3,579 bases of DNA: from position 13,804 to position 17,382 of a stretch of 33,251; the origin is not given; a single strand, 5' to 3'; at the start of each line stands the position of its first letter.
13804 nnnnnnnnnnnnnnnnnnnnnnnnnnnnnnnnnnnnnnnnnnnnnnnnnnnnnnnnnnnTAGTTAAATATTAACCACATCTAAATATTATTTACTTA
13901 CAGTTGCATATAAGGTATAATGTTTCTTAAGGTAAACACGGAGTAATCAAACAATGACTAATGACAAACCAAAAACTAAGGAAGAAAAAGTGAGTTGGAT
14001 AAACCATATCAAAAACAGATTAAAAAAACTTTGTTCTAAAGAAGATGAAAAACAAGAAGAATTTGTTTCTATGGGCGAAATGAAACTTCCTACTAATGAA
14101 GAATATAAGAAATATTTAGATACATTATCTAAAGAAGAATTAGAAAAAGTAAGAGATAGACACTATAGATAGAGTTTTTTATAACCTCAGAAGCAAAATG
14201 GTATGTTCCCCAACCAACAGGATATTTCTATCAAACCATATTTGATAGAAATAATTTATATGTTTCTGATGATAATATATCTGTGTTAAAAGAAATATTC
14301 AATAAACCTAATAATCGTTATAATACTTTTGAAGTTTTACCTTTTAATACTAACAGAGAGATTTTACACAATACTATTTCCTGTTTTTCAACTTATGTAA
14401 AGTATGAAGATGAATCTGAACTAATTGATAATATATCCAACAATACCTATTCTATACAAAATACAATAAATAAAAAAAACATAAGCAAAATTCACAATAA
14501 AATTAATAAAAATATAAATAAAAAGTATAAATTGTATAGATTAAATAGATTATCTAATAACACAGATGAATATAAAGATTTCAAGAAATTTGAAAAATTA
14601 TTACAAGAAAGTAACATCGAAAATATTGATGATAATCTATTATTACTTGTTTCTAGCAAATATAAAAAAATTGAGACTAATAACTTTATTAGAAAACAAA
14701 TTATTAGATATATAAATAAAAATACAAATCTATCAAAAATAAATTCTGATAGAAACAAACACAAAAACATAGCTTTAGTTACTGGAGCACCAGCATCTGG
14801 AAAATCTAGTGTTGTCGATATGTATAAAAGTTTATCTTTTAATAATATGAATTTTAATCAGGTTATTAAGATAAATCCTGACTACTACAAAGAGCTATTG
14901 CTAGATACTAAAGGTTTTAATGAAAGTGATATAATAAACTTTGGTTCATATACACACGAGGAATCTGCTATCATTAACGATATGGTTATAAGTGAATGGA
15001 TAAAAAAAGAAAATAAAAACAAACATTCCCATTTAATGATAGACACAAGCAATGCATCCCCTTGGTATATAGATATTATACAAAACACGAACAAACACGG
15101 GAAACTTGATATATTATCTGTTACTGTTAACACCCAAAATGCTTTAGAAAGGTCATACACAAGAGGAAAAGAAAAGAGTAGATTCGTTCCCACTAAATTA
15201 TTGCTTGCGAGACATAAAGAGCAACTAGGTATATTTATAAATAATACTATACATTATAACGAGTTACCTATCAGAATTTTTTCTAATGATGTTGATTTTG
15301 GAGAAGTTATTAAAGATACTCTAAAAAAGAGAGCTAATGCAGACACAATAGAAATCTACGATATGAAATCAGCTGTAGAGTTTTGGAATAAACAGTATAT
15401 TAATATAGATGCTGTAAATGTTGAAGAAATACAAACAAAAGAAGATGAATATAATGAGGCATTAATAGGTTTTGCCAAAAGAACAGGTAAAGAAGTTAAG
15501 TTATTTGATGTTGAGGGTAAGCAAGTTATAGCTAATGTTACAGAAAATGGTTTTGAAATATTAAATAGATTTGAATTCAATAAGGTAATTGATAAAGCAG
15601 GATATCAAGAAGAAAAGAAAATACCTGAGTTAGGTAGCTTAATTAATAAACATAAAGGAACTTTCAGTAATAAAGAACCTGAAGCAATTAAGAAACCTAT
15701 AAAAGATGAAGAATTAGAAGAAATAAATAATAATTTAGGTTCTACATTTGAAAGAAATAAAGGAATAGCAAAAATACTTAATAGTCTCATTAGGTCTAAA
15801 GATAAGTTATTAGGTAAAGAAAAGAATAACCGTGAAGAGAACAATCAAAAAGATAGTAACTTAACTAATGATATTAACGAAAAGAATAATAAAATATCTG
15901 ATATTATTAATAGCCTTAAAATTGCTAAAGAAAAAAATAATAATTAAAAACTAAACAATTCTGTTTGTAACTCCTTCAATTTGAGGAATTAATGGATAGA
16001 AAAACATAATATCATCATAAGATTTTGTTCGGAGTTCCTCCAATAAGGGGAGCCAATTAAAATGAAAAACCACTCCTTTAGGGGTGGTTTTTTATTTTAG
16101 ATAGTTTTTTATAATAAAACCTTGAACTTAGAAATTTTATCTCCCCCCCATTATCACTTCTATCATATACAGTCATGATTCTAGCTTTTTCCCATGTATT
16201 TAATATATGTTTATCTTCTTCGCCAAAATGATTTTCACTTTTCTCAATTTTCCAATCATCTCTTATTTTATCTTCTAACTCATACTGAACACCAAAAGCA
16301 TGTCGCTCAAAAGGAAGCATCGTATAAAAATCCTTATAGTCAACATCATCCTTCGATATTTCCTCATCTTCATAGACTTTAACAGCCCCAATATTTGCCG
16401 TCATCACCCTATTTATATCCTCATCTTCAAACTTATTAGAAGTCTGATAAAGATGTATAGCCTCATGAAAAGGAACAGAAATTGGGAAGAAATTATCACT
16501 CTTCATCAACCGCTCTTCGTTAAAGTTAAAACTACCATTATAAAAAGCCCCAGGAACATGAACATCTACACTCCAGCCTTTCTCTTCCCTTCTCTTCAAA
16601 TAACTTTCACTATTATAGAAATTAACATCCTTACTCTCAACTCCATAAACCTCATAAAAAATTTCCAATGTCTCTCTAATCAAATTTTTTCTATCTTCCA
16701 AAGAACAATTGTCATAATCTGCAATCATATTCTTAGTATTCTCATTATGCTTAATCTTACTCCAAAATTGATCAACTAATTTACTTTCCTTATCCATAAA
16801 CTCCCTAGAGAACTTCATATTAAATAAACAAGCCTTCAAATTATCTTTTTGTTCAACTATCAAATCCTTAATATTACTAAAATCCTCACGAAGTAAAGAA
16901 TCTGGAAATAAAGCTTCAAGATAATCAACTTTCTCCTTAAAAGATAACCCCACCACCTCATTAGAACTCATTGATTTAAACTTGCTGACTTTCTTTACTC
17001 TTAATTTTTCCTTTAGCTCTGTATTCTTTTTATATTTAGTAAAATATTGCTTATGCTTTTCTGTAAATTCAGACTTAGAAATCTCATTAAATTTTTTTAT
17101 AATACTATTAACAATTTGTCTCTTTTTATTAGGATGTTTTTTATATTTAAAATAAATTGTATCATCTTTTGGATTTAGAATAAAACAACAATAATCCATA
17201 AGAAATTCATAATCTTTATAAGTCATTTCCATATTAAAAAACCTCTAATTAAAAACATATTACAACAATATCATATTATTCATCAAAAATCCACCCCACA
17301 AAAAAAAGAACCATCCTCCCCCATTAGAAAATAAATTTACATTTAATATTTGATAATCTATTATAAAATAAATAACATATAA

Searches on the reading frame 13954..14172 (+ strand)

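Call 4: search_protein_families(library=pfam, proteins=[window:13954-14172:+], max_evalue=0.1)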
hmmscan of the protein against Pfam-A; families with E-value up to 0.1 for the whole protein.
window:13954-14172:+ (72 aa): 4 families
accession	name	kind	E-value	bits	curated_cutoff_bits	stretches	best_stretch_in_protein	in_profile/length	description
PF15590.11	Imm27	-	0.0081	16.5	27.3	1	13-39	15-39/67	Immunity protein 27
PF16238.11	DUF4897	-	0.07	13.4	28.6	1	25-61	25-59/157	Domain of unknown function (DUF4897)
PF13932.14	SAM_GIDA_C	-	0.074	13.3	27.1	0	36-65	2-30/57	tRNA modifying enzyme MnmG/GidA C-terminal helical bundle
PF12641.12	Flavodoxin_3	-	0.094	13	27.5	1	12-70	82-140/160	Flavodoxin domain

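Call 7: search_protein_families(library=ncbifam, proteins=[window:13954-14172:+], max_evalue=0.1)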
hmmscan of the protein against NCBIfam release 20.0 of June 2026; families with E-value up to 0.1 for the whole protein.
window:13954-14172:+ (72 aa): 1 family
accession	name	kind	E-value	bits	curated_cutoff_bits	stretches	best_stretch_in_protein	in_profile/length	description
NF047691.1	LIC13344_fam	subfamily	0.00059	20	140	1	3-45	36-78/84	LIC13344 family protein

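Call 8: search_protein_families(library=phrogs, proteins=[window:13954-14172:+], max_evalue=0.1)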
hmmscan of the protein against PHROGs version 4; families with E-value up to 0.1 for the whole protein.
window:13954-14172:+ (72 aa): 3 families
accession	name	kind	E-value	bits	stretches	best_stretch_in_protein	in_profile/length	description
phrog_147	-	transcription regulation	0.0036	18.6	1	17-67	3-54/100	transcriptional regulator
phrog_9200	-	unknown function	0.0063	17.7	1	3-51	47-93/95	-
phrog_12252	-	unknown function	0.071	13.4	1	6-61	20-76/223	-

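Call 36: search_protein_families(library=padloc, proteins=[window:13954-14172:+], max_evalue=0.1)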
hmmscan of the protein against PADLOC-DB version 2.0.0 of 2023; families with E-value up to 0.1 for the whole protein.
window:13954-14172:+ (72 aa): 0 families

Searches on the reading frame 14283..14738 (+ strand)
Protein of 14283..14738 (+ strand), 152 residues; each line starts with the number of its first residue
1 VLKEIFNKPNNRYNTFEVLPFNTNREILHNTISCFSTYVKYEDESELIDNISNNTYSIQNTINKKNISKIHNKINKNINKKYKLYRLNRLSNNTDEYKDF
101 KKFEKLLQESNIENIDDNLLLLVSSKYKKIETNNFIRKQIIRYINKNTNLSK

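Call 71: search_protein_families(library=pfam, proteins=[window:14283-14738:+], max_evalue=10)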
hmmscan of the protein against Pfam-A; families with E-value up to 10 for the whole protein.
window:14283-14738:+ (152 aa): 2 families
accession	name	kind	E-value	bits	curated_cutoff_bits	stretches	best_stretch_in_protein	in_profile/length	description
PF07569.16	Hira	-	0.028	14.5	25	1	45-114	112-179/220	TUP1-like enhancer of split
PF12776.13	Myb_DNA-bind_3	-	0.68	11.4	23.6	1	47-103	14-71/96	Myb/SANT-like DNA-binding domain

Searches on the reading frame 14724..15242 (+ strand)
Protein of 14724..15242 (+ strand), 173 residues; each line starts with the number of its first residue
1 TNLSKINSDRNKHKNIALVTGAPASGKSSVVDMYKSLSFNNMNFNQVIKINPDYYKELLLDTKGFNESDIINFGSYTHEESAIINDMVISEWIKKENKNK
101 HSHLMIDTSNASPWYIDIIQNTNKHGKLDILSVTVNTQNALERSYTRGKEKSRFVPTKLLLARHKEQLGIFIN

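Call 76: search_solved_structures(query=window:14724-15242:+, max_evalue=10, show_alignments=2)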
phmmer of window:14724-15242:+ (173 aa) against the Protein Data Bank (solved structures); distinct sequences matched with E-value up to 10: 7.
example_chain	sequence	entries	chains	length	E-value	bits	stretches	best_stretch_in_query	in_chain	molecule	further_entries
5c9e_A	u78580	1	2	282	0.27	14.2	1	51-119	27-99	SepL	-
6xyw_BB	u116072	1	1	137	0.35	13.8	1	38-101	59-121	mS38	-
5mb4_A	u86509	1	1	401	0.38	13.7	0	54-75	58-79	GlcNAc specific lectin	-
9kzr_A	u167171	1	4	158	0.43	13.5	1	26-96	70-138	AcrIIA7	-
1y63_A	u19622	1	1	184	0.89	12.5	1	15-69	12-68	Lmaj004144AAA protein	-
8kbi_A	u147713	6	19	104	1.2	12.1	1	25-94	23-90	Inhibitor of Type II CRISPR-Cas system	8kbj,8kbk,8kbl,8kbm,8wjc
2bwm_A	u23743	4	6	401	1.7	11.6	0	55-75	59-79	PSATHYRELLA VELUTINA LECTIN PVL | PSATHYRELLA VELUTINA LECTIN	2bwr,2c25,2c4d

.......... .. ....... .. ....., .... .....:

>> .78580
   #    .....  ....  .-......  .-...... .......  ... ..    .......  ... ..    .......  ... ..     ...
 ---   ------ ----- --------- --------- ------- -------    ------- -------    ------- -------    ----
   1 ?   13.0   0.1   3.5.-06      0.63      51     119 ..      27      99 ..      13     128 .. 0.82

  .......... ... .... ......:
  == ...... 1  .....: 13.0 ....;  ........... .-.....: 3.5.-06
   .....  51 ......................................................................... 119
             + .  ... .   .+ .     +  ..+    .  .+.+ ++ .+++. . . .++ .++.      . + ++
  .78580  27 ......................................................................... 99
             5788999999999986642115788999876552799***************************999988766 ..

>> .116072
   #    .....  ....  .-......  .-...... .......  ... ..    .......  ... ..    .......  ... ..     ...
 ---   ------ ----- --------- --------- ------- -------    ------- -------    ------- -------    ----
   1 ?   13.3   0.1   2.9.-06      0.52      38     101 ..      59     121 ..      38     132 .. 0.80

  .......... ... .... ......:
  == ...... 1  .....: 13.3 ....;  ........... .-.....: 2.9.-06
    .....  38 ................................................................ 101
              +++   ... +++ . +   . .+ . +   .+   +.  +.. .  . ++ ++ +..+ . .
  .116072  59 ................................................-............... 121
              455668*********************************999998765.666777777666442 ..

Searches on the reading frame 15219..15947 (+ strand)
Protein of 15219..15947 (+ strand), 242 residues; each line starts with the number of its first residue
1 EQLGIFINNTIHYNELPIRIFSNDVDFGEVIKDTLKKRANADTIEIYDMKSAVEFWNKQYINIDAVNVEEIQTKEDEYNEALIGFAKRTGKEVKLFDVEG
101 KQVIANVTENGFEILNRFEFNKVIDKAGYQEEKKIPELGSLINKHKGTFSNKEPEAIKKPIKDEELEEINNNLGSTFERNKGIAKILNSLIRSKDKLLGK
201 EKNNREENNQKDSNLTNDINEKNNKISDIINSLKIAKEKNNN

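Call 71: search_protein_families(library=pfam, proteins=[window:15219-15947:+], max_evalue=10)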
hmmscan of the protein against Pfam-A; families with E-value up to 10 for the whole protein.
window:15219-15947:+ (242 aa): 1 family
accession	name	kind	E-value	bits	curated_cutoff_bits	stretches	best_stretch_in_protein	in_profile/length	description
PF09651.16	Cas_APE2256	-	0.1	12.9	24.8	1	54-108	44-99/136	CRISPR-associated protein (Cas_APE2256)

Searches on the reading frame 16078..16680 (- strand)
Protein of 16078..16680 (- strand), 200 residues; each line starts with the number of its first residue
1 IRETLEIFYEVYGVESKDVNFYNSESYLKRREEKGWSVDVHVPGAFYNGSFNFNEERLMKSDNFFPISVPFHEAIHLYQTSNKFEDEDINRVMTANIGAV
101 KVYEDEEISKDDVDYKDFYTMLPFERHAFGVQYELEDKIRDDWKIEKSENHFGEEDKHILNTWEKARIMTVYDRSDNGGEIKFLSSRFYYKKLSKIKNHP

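Call 71: search_protein_families(library=pfam, proteins=[window:16078-16680:-], max_evalue=10)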
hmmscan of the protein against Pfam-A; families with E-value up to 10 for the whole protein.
window:16078-16680:- (200 aa): 1 family
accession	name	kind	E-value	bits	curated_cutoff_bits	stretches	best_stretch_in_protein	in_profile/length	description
PF20890.2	Dbr1_C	-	0.011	16.6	27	1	153-194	41-81/86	Dbr1, C-terminal domain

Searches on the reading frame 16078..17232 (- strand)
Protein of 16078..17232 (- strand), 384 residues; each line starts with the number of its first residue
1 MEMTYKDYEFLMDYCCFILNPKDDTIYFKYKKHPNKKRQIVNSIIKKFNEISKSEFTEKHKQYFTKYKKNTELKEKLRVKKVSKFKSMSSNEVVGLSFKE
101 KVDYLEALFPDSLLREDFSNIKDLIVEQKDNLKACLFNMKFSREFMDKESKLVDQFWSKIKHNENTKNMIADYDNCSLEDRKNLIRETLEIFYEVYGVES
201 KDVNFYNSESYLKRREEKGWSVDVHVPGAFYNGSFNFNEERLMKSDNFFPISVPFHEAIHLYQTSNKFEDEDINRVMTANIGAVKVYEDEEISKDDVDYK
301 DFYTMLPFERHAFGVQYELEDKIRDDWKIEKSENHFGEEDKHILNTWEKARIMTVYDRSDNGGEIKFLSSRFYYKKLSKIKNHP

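Call 4: search_protein_families(library=pfam, proteins=[window:16078-17232:-], max_evalue=0.1)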
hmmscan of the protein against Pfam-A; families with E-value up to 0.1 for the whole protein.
window:16078-17232:- (384 aa): 0 families

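Call 7: search_protein_families(library=ncbifam, proteins=[window:16078-17232:-], max_evalue=0.1)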
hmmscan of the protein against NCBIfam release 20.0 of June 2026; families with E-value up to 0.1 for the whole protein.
window:16078-17232:- (384 aa): 1 family
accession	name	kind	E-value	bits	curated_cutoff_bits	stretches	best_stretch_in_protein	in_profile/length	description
NF004486.0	PRK05815.3-4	equivalog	0.067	12.9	272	0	29-64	49-84/224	F0F1 ATP synthase subunit A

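Call 8: search_protein_families(library=phrogs, proteins=[window:16078-17232:-], max_evalue=0.1)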
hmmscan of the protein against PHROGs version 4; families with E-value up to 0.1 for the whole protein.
window:16078-17232:- (384 aa): 0 families

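Call 36: search_protein_families(library=padloc, proteins=[window:16078-17232:-], max_evalue=0.1)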
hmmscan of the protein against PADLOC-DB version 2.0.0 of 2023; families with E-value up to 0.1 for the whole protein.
window:16078-17232:- (384 aa): 0 families

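Call 37: search_solved_structures(query=window:16078-17232:-, max_evalue=10)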
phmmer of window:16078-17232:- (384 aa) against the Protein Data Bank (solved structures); distinct sequences matched with E-value up to 10: 3.
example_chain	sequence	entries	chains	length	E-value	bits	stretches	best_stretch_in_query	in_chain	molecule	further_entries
6jn1_A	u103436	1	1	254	0.059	15.9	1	182-297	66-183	Peptidase M23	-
6jn0_A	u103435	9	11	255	0.06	15.9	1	182-297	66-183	Peptidase M23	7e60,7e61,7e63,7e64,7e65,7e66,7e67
6jn7_A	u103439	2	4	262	0.084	15.4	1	182-295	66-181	Peptidase M23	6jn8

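Call 40: find_homologous_proteins(query=window:16078-17232:-, max_evalue=0.001)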
Query window:16078-17232:- (384 aa): 1 proteins with E <= 0.001 among 1327 candidates.
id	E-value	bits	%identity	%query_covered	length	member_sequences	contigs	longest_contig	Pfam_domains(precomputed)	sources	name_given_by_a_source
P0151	9.4e-253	856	100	100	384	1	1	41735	-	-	-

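Call 50: predict_structure(protein=window:16078-17232:-)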
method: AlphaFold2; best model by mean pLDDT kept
length: 384 residues; sequences in the alignment: 1
mean_pLDDT: 42.7   pTM: 0.32
mean pLDDT of the five models: 42.7, 35.7, 34.6, 34.3, 32.7
residues with pLDDT >= 90: 0; 70-90: 35; 50-70: 103; < 50: 246
segments of 3 or more residues with pLDDT < 50: 33-36, 110-150, 196-384
pLDDT, mean of each block of 10 residues (from residue 1): 69 62 58 52 71 71 71 68 71 55 55 33 40 40 36 53 62 56 53 49 31 35 25 25 27 34 36 38 32 30 25 24 26 26 24 22 23 22 25
secondary structure, 60 per line:
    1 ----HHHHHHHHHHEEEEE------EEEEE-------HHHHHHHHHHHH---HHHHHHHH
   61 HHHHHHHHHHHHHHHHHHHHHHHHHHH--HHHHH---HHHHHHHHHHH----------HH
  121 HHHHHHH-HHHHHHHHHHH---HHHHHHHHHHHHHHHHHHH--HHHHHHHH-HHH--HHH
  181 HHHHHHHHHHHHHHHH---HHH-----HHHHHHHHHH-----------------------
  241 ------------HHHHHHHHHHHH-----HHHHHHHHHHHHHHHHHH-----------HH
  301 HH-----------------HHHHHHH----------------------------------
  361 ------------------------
elements in order: H5-14 E15-19 E26-30 H38-49 H53-87 H90-94 H98-108 H119-127 H129-139 H143-161 H164-171 H178-196 H208-217 H253-264 H270-287 H299-302 H320-326

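Call 70: search_dna_similar(query=window:16078-17232:-, collection=plasmids, mode=protein, max_evalue=1)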
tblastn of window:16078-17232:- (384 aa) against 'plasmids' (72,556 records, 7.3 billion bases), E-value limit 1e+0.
No match.

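Call 71: search_protein_families(library=pfam, proteins=[window:16078-17232:-], max_evalue=10)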
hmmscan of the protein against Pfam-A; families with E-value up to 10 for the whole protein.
window:16078-17232:- (384 aa): 1 family
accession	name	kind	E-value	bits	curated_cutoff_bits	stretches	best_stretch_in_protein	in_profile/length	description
PF03096.20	Ndr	-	1.1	8.3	23.3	1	130-184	159-211/283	Ndr family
